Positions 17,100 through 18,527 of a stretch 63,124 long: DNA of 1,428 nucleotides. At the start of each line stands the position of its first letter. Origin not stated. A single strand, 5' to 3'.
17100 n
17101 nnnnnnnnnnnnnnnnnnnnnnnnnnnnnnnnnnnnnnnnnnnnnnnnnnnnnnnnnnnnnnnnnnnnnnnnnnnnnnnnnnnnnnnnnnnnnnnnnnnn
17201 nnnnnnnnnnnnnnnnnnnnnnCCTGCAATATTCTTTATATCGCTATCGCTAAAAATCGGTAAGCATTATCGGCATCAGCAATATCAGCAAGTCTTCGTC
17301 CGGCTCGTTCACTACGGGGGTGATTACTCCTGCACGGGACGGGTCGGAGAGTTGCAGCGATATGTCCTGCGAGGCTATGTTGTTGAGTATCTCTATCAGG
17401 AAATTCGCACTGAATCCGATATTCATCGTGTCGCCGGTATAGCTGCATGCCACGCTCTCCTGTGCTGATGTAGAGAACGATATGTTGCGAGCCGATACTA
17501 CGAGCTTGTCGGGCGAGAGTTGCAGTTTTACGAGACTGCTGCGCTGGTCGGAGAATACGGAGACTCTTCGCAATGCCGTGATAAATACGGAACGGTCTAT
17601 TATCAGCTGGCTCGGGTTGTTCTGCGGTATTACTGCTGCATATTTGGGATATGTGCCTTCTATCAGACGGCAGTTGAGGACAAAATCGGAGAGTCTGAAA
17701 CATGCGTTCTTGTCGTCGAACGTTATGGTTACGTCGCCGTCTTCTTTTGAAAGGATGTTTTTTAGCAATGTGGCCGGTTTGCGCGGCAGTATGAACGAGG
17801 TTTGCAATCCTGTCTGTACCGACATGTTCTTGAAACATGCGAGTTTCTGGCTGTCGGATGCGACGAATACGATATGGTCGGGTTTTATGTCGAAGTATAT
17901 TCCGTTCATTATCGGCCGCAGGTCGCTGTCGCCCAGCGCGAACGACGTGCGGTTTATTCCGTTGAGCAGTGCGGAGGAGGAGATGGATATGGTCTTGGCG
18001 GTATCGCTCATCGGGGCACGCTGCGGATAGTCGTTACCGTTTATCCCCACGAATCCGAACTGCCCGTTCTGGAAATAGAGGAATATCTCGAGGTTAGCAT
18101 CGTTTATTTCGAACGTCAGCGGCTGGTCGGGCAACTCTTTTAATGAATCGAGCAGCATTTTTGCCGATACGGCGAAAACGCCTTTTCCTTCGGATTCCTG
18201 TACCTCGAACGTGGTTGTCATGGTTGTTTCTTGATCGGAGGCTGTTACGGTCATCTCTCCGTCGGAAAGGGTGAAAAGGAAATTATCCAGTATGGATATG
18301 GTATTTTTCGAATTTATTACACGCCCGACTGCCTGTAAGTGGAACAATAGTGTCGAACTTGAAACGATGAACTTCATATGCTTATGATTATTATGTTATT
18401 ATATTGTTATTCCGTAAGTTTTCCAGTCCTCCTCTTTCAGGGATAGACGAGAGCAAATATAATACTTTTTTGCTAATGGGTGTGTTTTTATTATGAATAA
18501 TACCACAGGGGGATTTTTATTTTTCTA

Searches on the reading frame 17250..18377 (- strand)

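Call 64: search_protein_families(library=pfam, proteins=[window:17250-18377:-], max_evalue=0.00001)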
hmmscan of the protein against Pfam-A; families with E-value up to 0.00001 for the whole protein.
window:17250-18377:- (375 aa): 3 families
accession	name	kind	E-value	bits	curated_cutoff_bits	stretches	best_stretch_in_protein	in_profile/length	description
PF00712.24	DNA_pol3_beta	-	2.4e-25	89.4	24.4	1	1-119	1-118/120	DNA polymerase III beta subunit, N-terminal domain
PF02767.21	DNA_pol3_beta_2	-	3.9e-23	82.4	27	1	132-245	2-116/116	DNA polymerase III beta subunit, central domain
PF02768.20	DNA_pol3_beta_3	-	7.6e-22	77.8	27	1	249-359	3-112/121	DNA polymerase III beta subunit, C-terminal domain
